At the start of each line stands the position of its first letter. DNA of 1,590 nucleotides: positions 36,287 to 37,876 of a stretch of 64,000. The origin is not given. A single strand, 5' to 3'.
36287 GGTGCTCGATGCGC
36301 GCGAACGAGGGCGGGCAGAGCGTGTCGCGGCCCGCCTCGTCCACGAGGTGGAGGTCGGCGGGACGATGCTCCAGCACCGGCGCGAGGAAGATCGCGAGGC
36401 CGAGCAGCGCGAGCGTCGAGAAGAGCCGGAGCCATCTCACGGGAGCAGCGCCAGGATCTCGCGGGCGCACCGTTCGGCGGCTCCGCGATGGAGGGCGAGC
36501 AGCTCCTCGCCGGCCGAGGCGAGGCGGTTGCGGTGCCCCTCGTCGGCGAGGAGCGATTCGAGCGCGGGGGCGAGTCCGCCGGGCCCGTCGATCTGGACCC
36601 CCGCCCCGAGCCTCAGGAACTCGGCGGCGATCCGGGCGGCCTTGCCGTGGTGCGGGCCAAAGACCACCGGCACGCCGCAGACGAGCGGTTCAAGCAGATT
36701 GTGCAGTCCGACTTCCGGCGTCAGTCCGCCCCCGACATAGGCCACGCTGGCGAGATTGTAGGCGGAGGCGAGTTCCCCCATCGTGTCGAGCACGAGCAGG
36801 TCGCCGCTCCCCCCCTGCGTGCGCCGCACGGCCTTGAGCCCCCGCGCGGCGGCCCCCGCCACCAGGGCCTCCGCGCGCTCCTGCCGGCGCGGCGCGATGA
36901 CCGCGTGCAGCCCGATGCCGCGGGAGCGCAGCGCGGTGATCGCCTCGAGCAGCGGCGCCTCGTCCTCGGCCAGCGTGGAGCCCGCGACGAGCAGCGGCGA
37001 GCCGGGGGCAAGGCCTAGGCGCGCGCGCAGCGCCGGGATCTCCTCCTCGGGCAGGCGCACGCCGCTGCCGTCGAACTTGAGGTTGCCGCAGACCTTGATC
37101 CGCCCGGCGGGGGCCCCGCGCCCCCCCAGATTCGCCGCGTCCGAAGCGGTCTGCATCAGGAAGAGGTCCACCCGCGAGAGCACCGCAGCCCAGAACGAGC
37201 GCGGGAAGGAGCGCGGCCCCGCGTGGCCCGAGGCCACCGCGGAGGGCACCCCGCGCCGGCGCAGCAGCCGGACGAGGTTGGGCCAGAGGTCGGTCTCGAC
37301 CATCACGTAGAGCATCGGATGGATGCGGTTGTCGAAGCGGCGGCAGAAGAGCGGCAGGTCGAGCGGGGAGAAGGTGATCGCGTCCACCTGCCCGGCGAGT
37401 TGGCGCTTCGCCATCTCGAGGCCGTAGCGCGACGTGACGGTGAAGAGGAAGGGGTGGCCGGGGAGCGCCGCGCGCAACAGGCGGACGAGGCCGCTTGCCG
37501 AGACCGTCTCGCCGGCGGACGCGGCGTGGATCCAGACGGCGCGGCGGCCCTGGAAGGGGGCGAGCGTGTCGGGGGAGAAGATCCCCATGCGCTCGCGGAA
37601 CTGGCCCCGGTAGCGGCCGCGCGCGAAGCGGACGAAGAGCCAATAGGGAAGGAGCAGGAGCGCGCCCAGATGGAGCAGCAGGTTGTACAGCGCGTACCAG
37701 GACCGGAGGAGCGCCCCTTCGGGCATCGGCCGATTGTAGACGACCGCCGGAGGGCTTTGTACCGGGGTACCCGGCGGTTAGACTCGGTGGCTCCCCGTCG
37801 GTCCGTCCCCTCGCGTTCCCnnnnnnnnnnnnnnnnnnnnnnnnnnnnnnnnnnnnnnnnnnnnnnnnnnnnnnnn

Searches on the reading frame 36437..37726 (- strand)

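Call 6: search_protein_families(library=pfam, proteins=[window:36437-37726:-], max_evalue=0.01)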
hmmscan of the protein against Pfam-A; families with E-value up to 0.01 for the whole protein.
window:36437-37726:- (429 aa): 2 families
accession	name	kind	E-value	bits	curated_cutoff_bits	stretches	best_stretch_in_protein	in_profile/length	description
PF04413.22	Glycos_transf_N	-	2e-45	155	23.9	1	43-219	3-178/179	3-Deoxy-D-manno-octulosonic-acid transferase (kdotransferase)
PF00534.26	Glycos_transf_1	-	0.00088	19.3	26.4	1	303-407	68-170/172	Glycosyl transferases group 1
